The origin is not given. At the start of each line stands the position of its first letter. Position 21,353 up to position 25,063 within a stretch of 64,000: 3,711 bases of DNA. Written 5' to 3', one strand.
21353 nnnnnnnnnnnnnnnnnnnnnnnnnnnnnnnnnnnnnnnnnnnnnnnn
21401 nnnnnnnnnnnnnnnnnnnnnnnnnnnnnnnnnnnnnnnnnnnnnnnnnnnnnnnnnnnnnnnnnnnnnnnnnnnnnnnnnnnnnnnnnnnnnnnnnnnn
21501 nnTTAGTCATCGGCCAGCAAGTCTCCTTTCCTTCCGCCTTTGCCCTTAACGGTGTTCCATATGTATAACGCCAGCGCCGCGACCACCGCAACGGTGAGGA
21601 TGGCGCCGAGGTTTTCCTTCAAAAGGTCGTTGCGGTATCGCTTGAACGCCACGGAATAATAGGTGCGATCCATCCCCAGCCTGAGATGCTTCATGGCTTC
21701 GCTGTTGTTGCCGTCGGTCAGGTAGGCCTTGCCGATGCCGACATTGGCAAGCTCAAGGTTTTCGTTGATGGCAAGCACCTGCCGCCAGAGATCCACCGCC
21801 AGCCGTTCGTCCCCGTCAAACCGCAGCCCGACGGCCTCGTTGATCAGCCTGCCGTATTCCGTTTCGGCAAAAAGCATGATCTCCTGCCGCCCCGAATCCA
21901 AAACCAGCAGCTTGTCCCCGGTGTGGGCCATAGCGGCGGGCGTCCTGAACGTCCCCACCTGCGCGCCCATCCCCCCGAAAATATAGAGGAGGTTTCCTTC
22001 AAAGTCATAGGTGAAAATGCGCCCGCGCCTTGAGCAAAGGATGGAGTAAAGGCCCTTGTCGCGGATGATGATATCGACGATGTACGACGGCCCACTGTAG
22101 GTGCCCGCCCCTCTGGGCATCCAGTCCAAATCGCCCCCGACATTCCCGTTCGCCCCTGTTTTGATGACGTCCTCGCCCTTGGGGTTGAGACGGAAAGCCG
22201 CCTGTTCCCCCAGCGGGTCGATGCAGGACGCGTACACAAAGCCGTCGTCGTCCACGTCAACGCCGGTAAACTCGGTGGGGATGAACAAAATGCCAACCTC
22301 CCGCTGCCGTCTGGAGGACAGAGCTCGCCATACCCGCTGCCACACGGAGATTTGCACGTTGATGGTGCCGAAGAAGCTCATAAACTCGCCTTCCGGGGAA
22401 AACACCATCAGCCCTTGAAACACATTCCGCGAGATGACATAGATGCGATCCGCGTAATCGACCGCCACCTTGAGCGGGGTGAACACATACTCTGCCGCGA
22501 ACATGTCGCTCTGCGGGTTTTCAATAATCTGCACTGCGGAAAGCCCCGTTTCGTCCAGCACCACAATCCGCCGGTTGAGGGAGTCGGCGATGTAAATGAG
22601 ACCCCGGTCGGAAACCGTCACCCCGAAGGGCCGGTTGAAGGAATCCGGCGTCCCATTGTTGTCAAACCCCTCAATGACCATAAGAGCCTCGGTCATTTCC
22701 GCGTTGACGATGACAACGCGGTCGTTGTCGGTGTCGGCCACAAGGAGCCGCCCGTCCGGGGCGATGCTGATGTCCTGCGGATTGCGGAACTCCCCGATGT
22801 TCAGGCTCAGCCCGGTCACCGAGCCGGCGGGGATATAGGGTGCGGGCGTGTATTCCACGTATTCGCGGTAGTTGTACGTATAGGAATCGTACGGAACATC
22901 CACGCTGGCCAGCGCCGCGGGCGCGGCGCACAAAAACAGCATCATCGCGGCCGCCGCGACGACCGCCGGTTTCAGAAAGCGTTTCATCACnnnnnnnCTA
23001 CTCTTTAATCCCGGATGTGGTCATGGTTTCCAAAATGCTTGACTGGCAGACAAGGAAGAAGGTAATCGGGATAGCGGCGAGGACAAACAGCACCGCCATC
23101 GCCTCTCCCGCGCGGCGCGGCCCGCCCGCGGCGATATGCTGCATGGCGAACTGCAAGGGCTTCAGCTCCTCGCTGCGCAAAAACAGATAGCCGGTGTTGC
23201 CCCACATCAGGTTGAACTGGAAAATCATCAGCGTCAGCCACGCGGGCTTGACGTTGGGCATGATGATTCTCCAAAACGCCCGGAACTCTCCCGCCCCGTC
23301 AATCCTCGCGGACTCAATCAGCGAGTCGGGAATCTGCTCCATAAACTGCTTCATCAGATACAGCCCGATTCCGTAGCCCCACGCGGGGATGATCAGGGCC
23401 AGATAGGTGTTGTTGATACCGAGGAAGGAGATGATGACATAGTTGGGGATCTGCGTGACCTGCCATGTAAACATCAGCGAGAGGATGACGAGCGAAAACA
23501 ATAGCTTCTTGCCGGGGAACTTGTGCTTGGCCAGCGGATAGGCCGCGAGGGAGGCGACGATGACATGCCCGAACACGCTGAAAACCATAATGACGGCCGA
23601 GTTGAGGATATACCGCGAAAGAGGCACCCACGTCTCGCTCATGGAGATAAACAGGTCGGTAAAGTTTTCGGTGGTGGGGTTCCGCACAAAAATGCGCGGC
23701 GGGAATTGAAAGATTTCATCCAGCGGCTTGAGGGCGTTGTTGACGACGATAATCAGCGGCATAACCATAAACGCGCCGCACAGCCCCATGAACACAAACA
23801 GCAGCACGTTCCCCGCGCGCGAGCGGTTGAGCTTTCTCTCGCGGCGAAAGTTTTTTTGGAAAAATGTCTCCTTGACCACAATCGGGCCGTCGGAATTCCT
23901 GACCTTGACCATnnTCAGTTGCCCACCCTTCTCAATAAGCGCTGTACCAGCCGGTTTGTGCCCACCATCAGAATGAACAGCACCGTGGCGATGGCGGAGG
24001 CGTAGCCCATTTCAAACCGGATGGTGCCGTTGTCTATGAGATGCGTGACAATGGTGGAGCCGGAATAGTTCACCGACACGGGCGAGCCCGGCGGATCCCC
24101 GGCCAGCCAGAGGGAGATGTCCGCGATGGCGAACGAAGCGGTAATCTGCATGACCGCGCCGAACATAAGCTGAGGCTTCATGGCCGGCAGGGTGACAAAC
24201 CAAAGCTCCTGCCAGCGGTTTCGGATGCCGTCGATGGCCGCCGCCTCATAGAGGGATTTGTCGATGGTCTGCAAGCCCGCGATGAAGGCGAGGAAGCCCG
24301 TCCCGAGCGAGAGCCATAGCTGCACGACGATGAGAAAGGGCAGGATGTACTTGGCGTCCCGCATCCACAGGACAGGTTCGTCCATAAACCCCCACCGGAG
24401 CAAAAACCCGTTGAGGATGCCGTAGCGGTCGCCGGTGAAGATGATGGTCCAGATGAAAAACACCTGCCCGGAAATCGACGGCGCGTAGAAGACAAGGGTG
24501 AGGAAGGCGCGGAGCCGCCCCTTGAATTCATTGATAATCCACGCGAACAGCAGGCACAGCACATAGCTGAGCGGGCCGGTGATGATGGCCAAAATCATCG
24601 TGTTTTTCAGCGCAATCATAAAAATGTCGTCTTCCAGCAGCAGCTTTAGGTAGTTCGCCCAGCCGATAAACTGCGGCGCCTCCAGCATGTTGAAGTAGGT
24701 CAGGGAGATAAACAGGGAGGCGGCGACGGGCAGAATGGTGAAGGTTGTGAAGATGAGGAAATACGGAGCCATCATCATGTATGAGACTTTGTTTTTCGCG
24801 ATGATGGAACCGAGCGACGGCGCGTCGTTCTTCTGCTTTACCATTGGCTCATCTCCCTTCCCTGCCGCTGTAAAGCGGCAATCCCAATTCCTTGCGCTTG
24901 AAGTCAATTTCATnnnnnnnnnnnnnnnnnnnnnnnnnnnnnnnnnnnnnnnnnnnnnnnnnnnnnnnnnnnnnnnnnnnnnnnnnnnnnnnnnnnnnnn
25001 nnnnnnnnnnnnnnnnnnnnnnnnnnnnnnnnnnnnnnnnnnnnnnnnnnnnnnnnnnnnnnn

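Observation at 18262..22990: NHL/TPR - Yip1 - DUF5696-like triad translationally wired between two ABC permease pairs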

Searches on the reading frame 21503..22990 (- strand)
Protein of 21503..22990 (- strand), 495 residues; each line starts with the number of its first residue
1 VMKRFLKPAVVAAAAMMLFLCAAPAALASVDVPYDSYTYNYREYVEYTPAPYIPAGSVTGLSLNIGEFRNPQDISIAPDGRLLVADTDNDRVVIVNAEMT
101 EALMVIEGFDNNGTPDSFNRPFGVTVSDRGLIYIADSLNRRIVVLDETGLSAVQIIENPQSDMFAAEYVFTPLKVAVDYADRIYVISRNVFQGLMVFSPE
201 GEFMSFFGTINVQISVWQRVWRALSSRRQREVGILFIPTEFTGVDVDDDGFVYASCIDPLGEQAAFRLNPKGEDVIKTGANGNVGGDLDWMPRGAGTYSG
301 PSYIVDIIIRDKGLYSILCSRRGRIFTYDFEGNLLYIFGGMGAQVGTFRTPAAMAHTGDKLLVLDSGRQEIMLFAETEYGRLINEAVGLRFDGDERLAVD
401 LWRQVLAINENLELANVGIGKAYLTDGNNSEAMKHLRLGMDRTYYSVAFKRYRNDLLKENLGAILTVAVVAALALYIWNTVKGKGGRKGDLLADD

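Call 4: search_protein_families(library=pfam, proteins=[window:21503-22990:-], max_evalue=0.01)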
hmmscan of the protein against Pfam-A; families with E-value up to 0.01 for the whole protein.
window:21503-22990:- (495 aa): 1 family
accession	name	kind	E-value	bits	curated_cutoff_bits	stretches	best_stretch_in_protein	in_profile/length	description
PF01436.27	NHL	-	6.1e-12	45.4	20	2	68-94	1-27/28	NHL repeat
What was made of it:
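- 21503..22990 (-): Secreted six-bladed NHL beta-propeller, TPR-like helices and C-terminal TM anchor. Probable start is the ATG at 22987. Pfam NHL 6e-12 (call 4).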

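Call 11: search_protein_families(library=ncbifam, proteins=[window:21503-22990:-], max_evalue=0.01)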
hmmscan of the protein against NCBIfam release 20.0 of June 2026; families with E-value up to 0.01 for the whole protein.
window:21503-22990:- (495 aa): 2 families
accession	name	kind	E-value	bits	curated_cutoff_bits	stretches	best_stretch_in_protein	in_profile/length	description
NF035926.1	scyF_NHL_VPEP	equivalog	2.3e-16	59.9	350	1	64-149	194-277/376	scytonemin biosynthesis PEP-CTERM protein ScyF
NF033206.1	ScyE_fam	subfamily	0.0023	17.5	80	0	69-91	8-30/333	ScyD/ScyE family protein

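Call 25: find_homologous_proteins(query=window:21503-22990:-, max_evalue=0.00001)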
Query window:21503-22990:- (495 aa): 1667 proteins with E <= 0.00001 among 8000 candidates; the best 120 are listed.
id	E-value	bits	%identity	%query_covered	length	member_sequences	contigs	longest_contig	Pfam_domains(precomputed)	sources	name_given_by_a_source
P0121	0.0e+0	1112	100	100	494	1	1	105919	PF01436.28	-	-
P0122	3.0e-268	908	79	100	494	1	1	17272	PF01436.28,PF25021.2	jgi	jgi:hypothetical protein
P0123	1.4e-252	857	75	100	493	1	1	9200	PF01436.28,PF08450.19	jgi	jgi:hypothetical protein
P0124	4.9e-247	838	73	100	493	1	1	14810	PF01436.28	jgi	jgi:hypothetical protein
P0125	1.3e-241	821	72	100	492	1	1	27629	PF01436.28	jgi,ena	jgi:sugar lactone lactonase YvrE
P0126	1.2e-237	808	71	98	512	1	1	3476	PF01436.28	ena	-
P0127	1.2e-228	778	69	100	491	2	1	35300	PF01436.28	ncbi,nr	ncbi:MAG: NHL repeat-containing protein [Oscillospiraceae bacterium]|nr:NHL repeat-containing protei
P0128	1.5e-223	761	68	100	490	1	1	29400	PF01436.28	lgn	-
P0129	4.4e-220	750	68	97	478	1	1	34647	PF01436.28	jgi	jgi:hypothetical protein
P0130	2.6e-212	724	65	100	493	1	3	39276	PF01436.28,PF25021.2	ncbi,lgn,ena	-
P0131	1.3e-208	712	63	100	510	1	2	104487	PF01436.28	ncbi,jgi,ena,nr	ncbi:MAG: gluconolactonase [Oscillospiraceae bacterium]|nr:gluconolactonase [Oscillospiraceae bacter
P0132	6.6e-207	706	65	92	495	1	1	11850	PF01436.28,PF25021.2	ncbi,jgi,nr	ncbi:MAG: NHL repeat-containing protein [Oscillospiraceae bacterium]|jgi:DNA-binding beta-propeller 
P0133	1.0e-200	686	62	100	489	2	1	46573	PF01436.28,PF25021.2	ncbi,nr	ncbi:MAG: gluconolactonase [Oscillospiraceae bacterium]|nr:gluconolactonase [Oscillospiraceae bacter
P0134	6.9e-191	653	60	96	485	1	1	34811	PF01436.28,PF08450.19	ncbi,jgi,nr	ncbi:MAG: NHL repeat-containing protein [Oscillospiraceae bacterium]|jgi:DNA-binding beta-propeller 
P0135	1.2e-186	639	61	95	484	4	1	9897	PF01436.28,PF08450.19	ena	-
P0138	4.2e-184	631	60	94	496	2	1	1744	PF01436.28,PF25021.2,PF08450.19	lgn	-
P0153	5.1e-178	611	59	94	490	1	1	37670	PF01436.28,PF08450.19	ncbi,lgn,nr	ncbi:hypothetical protein FACS18949_03790 [Clostridia bacterium]|nr:hypothetical protein FACS18949_0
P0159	2.2e-177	609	59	93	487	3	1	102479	PF01436.28,PF08450.19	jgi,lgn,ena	-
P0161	9.1e-177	607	56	93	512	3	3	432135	PF01436.28,PF08450.19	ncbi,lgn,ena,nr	ncbi:MAG: NHL repeat-containing protein [Lachnospiraceae bacterium]|nr:NHL repeat-containing protein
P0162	5.1e-176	604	57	97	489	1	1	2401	PF01436.28,PF08450.19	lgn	-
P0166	1.4e-175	603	56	96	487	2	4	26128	PF01436.28,PF08450.19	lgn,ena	-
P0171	5.5e-175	601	56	96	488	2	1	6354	PF01436.28,PF08450.19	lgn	-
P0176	1.3e-174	600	57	97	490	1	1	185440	PF01731.27,PF01436.28,PF08450.19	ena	-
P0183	9.0e-174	597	55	98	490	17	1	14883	PF01436.28,PF08450.19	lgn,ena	-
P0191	2.0e-173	596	57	93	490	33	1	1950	PF01436.28,PF08450.19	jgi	-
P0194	4.7e-173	595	56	96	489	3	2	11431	PF01436.28,PF08450.19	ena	-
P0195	5.4e-173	594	56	91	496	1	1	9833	PF01436.28,PF25021.2,PF08450.19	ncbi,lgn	-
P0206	8.7e-173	594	55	98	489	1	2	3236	PF01436.28,PF08450.19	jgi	-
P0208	1.3e-172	593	56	93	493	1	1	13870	PF01436.28,PF25021.2,PF08450.19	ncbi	-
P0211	1.5e-172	593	55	99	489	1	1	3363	PF01436.28,PF08450.19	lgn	-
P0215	2.1e-172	592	54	99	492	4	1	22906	PF17170.11,PF01436.28,PF25021.2,PF08450.19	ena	-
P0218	3.0e-172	592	55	98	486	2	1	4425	PF01436.28,PF08450.19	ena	-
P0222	3.8e-172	592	55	98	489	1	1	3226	PF01436.28,PF08450.19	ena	-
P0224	4.2e-172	591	56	89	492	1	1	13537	PF01436.28,PF25021.2,PF08450.19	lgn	-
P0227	5.2e-172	591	57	94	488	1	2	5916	PF01436.28,PF08450.19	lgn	-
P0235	1.0e-171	590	55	97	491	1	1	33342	PF01436.28,PF08450.19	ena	-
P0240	1.6e-171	589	56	96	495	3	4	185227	PF01436.28,PF07719.24,PF08450.19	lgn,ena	-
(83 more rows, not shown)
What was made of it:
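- Some homologues carry weak precomputed PF08450 (SGL) hits and the source names 'gluconolactonase' or 'sugar lactone lactonase YvrE' (call 25).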

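Call 36: predict_structure(alignment_id=A2)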
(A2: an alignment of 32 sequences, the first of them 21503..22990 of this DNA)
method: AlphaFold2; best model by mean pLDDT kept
length: 495 residues; sequences in the alignment: 32
mean_pLDDT: 84.7   pTM: 0.79
mean pLDDT of the five models: 84.7, 84.2, 82.6, 81.0, 79.8
residues with pLDDT >= 90: 245; 70-90: 177; 50-70: 46; < 50: 27
segments of 3 or more residues with pLDDT < 50: 1-3, 22-29, 234-236, 291-294, 487-495
pLDDT, mean of each block of 10 residues (from residue 1): 56 71 45 87 86 95 97 96 98 96 97 97 95 97 96 92 78 94 91 89 84 67 69 55 91 87 87 84 74 56 90 91 92 91 91 93 96 95 93 89 89 85 87 88 87 87 83 87 56 39
secondary structure, 60 per line:
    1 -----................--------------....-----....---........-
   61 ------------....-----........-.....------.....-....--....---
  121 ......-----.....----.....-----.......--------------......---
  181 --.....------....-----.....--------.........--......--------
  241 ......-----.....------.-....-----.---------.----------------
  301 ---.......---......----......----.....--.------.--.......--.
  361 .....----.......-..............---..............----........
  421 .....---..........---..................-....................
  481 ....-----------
elements in order: H6-21 E36-39 E45-48 E52-59 E73-76 E82-86 E91-95 E102-106 E108-111 E114-117 E121-126 E132-136 E141-145 E151-157 E172-177 E183-187 E194-197 E203-207 H216-224 H227-232 E241-246 E252-256 E265-268 E304-310 E314-319 E324-329 E334-338 E351-357 E360-365 E370-376 H378-391 H395-408 H413-425 H429-438 H442-459 H461-484
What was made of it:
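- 21503..22990 (-): AF2 pLDDT 84.7 (call 36).
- On NHL-repeat beta-propeller: AF2 shows six four-stranded blades across residues 36-376 (call 36).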

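Call 40: fold_search(model_id=the predicted structure, library=pdb)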
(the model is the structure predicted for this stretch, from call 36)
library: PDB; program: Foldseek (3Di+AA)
matches with E <= 10: 1519; with E <= 0.001: 537
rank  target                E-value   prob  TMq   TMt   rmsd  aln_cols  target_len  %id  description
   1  8j72_B                3.1e-19  1.00  0.46  0.79   4.3       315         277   20  Crystal structure of mammalian Trim71 in complex with lncRNA Trincr1 (released 2024-03-06)
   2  7qrx_A                1.0e-18  1.00  0.47  0.80   5.2       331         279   20  Crystal structure of NHL domain of TRIM71 (released 2022-05-04)
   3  6fq3_A                3.8e-18  1.00  0.47  0.59   4.9       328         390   21  Crystal structure of Danio rerio Lin41 filamin-NHL domains in complex with lin-29A 5'UTR 13mer RNA (released 2018-05-09)
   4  8j72_A                5.3e-18  1.00  0.45  0.78   5.0       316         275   19  Crystal structure of mammalian Trim71 in complex with lncRNA Trincr1 (released 2024-03-06)
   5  9jur                  5.3e-18  1.00  0.46  0.79   5.4       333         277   20  Crystal Structure of NHL domain of human E3 ubiquitin-protein ligase TRIM71 (released 2025-04-30)
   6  6fpt_B                2.0e-17  1.00  0.47  0.59   5.3       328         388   21  Crystal structure of Danio rerio Lin41 filamin-NHL domains (released 2018-05-09)
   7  6xg7                  5.4e-17  1.00  0.50  0.82   3.7       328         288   20  1.3 A Resolution Structure of the of the NHL Repeat Region of D. melanogaster Thin (released 2020-12-16)
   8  6fpt_A                1.3e-16  1.00  0.47  0.59   5.3       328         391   21  Crystal structure of Danio rerio Lin41 filamin-NHL domains (released 2018-05-09)
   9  6d69                  1.6e-16  1.00  0.49  0.81   3.9       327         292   20  Crystal Structure of the NHL Repeat Region of D. melanogaster Thin (released 2019-04-24)
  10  7qrv_D                1.7e-14  1.00  0.47  0.79   5.1       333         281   21  Crystal structure of NHL domain of TRIM2 (full C-terminal) (released 2022-05-04)
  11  7b96_A                2.0e-14  1.00  0.47  0.79   5.1       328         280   21  NHL domain of human TRIM2 (released 2022-01-12)
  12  7qrw                  2.7e-14  1.00  0.44  0.76   4.9       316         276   21  Crystal structure of NHL domain of TRIM3 (released 2022-05-04)
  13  7qrv_B                6.2e-14  1.00  0.44  0.76   5.7       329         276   20  Crystal structure of NHL domain of TRIM2 (full C-terminal) (released 2022-05-04)
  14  6reg_A                2.1e-13  1.00  0.41  0.77   4.7       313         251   18  Crystal structure of Pizza6-S with Zn2+ (released 2019-07-31)
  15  7b2r_A                2.9e-13  1.00  0.47  0.80   5.1       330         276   21  Crystal structure of NHL domain of TRIM2 (released 2021-01-13)
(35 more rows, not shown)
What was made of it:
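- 21503..22990 (-): Foldseek matches TRIM71, TRIM2 and Brat NHL domains and the PknD sensor domain, TM-score about 0.8 (call 40).
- On NHL-repeat beta-propeller: Foldseek TM 0.76-0.82 to NHL domains (call 40).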

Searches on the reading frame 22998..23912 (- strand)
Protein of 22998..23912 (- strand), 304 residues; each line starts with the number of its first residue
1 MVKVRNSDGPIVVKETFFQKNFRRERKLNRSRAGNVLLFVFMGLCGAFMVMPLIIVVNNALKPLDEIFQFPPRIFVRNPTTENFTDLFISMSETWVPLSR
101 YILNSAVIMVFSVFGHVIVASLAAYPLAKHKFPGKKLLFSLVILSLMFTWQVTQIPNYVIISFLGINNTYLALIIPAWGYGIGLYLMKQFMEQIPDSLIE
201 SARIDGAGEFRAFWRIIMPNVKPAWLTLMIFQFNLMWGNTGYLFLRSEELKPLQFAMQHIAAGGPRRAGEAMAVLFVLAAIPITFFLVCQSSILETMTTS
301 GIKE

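Call 4: search_protein_families(library=pfam, proteins=[window:22998-23912:-], max_evalue=0.01)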
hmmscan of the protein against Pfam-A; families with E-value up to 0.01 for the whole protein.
window:22998-23912:- (304 aa): 1 family
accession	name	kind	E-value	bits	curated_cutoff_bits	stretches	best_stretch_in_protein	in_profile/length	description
PF00528.27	BPD_transp_1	-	3.7e-14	53.3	26.4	1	119-286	4-170/184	Binding-protein-dependent transport system inner membrane component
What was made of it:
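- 22998..23912 (-): ABC permease 1b (MalG-type). BPD_transp_1 3.7e-14 (call 4).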

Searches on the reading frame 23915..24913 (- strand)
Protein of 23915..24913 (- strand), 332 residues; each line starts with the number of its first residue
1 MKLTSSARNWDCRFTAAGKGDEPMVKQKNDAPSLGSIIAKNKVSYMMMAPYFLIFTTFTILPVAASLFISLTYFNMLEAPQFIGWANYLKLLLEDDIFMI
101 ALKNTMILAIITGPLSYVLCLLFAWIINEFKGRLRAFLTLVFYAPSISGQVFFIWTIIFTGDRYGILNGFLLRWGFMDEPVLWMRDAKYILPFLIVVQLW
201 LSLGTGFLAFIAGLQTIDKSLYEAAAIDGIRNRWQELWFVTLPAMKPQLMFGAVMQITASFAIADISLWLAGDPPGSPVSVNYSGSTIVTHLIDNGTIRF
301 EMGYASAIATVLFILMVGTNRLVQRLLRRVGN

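Call 4: search_protein_families(library=pfam, proteins=[window:23915-24913:-], max_evalue=0.01)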
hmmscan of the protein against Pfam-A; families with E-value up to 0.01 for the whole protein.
window:23915-24913:- (332 aa): 1 family
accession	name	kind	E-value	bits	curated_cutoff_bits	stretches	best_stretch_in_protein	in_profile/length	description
PF00528.27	BPD_transp_1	-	1.8e-12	47.8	26.4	1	133-330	19-182/184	Binding-protein-dependent transport system inner membrane component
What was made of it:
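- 23915..24913 (-): ABC permease 1a (MalF-type). The true start is probably the internal ATG near 24844. BPD_transp_1 1.8e-12 (call 4).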
